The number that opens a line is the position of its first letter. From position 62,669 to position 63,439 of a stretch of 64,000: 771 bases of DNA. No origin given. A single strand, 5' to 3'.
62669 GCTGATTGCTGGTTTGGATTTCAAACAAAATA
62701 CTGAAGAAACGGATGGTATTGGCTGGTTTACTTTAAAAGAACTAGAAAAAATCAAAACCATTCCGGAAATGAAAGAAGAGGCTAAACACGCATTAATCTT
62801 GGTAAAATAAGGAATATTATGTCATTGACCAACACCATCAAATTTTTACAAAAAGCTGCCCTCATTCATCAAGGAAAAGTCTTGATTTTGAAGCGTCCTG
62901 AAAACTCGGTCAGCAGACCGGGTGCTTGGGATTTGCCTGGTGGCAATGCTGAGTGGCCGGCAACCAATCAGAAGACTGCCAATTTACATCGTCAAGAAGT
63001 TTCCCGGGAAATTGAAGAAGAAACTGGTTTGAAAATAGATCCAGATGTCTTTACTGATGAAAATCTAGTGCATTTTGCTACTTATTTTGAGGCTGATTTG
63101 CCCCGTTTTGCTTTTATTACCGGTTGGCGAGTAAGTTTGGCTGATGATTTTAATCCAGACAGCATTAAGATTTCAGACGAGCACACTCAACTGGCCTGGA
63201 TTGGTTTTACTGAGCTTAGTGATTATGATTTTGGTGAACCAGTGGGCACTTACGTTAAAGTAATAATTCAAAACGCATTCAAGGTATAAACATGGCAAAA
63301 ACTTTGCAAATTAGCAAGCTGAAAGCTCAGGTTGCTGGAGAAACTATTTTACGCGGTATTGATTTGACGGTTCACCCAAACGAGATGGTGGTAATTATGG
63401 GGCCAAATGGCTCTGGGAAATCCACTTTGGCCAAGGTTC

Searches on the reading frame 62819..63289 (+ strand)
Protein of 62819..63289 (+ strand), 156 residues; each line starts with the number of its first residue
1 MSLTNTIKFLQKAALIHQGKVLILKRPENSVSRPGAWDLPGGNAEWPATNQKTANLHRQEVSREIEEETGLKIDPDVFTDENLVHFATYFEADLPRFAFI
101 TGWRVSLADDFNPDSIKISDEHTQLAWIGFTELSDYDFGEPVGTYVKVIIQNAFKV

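Call 34: find_encoding_contigs(protein=window:62819-63289:+, flank=10000, max_places=1)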
Protein window:62819-63289:+ (156 aa): 24 contigs read that carry it; 1 place shown.
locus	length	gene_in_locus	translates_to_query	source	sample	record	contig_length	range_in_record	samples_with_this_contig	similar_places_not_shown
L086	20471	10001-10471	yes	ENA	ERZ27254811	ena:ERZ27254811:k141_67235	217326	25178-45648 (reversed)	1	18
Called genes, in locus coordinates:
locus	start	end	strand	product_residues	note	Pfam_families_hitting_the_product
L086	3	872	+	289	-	PF00226:DnaJ, PF01556:DnaJ_C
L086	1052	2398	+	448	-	PF08529:NusA_N, PF13184:KH_NusA_1st, PF26594:KH_NusA_2nd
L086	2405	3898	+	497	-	PF00009:GTP_EFTU, PF00025:Arf (weak), PF00071:Ras (weak), PF01926:MMR_HSR1, PF02421:FeoB_N (weak), PF22042:EF-G_D2, PF11987:IF-2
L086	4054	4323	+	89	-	PF00312:Ribosomal_S15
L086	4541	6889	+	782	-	PF01138:RNase_PH, PF03725:RNase_PH_C, PF03726:PNPase, PF01138:RNase_PH, PF00013:KH_1, PF00575:S1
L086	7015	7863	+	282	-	-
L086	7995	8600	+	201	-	PF00081:Sod_Fe_N, PF02777:Sod_Fe_C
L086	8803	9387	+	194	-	PF13482:RNase_H_2 (weak)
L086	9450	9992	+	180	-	PF00293:NUDIX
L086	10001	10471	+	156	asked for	PF00293:NUDIX (weak), PF14815:NUDIX_4 (weak)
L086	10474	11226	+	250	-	PF02463:SMC_N (faint), PF00005:ABC_tran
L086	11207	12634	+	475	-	PF19295:SufBD_N, PF01458:SUFBD_core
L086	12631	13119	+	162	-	PF01458:SUFBD_core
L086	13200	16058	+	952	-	PF14307:Glyco_tran_WbsX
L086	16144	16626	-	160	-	-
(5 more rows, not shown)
